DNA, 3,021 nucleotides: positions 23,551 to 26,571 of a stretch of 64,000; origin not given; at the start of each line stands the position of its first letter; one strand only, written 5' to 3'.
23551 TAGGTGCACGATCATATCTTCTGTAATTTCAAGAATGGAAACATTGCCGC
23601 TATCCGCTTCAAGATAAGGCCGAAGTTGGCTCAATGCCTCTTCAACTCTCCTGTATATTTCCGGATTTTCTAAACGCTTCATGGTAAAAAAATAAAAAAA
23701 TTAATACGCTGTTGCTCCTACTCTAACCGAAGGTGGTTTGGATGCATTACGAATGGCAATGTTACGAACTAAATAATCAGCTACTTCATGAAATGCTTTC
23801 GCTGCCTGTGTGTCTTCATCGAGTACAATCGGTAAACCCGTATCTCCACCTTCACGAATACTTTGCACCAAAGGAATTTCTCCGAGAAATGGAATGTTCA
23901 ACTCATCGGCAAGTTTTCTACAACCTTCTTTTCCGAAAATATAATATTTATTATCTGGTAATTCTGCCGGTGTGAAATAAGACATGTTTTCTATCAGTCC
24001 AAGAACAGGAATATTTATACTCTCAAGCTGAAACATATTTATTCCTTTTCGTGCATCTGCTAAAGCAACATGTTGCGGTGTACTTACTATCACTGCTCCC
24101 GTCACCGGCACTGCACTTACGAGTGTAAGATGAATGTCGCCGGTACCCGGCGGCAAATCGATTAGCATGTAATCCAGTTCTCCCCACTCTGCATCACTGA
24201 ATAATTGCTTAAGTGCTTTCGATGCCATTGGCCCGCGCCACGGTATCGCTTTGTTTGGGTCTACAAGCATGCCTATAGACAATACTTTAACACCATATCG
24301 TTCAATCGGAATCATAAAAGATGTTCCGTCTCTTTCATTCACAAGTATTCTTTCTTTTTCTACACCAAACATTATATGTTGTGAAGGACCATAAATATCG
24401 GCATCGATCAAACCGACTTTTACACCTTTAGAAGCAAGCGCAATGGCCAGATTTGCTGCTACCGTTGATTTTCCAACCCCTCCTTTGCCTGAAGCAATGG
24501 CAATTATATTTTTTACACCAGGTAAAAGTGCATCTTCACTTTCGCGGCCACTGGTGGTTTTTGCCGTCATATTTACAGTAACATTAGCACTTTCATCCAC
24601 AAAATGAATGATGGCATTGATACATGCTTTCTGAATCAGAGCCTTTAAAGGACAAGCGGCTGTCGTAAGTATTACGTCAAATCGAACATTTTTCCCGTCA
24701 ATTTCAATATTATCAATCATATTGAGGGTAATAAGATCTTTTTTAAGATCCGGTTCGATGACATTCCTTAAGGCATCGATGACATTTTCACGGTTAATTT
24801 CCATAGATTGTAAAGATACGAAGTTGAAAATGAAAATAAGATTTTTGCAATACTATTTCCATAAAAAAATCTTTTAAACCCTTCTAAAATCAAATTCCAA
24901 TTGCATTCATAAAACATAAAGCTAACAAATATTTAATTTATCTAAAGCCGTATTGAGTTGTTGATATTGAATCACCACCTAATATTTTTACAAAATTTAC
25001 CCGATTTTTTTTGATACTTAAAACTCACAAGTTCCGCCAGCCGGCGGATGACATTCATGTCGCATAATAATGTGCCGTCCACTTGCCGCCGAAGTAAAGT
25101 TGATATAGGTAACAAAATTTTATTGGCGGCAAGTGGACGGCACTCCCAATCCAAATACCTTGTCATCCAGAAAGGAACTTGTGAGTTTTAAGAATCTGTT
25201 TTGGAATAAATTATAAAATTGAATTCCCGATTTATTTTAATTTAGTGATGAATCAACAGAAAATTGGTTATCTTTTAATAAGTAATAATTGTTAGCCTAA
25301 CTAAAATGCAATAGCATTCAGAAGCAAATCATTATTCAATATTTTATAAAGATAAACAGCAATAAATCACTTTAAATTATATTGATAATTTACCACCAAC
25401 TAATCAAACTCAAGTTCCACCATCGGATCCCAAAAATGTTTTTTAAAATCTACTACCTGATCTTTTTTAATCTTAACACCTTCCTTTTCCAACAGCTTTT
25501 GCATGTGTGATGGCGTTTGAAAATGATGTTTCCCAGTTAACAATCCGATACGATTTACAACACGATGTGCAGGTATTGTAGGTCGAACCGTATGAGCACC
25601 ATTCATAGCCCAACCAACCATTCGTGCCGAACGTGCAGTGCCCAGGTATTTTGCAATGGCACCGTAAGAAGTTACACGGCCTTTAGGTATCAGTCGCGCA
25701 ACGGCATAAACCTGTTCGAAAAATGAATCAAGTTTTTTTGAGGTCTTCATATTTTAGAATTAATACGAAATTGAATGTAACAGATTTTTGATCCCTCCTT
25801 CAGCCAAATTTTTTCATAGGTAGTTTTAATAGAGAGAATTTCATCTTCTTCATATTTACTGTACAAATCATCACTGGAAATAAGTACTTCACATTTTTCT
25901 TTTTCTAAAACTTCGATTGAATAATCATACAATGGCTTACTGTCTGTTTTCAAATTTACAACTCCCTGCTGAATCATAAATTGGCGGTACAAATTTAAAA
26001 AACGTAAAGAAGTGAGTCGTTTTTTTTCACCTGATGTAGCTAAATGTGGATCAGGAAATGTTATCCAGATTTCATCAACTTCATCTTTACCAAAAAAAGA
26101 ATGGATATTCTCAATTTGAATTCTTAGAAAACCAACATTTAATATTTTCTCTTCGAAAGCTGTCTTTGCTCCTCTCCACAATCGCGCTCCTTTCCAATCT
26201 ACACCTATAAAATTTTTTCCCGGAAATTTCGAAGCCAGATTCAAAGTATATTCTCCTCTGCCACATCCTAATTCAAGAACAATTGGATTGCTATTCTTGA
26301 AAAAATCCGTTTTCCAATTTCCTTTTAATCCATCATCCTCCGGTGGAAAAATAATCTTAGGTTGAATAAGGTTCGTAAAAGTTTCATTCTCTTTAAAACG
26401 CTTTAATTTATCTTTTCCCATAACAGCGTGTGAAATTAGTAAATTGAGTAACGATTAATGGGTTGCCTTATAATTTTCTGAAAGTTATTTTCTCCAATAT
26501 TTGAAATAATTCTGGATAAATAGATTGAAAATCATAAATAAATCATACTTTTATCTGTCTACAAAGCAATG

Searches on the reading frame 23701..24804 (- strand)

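Call 69: search_protein_families(library=padloc, proteins=[window:23701-24804:-], max_evalue=0.00001)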
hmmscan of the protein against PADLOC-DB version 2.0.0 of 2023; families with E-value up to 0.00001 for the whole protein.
window:23701-24804:- (367 aa): 1 family
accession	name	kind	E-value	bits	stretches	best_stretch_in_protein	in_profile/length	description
PDLC04559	PDC-M28B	-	1.6e-06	25.4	1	99-140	129-170/438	-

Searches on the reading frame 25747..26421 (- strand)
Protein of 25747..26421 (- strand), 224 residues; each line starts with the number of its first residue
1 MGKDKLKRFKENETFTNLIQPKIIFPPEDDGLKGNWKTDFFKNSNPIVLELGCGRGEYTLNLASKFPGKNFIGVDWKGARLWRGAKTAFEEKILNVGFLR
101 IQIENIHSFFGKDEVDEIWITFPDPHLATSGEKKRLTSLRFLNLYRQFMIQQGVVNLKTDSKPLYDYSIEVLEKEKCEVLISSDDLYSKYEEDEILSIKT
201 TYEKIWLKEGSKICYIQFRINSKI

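Call 69: search_protein_families(library=padloc, proteins=[window:25747-26421:-], max_evalue=0.00001)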
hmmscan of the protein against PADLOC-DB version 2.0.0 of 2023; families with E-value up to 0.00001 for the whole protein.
window:25747-26421:- (224 aa): 1 family
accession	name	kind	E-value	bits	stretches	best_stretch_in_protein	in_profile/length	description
PDLC04134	mad2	-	3.5e-09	34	1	43-174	290-411/492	mads_2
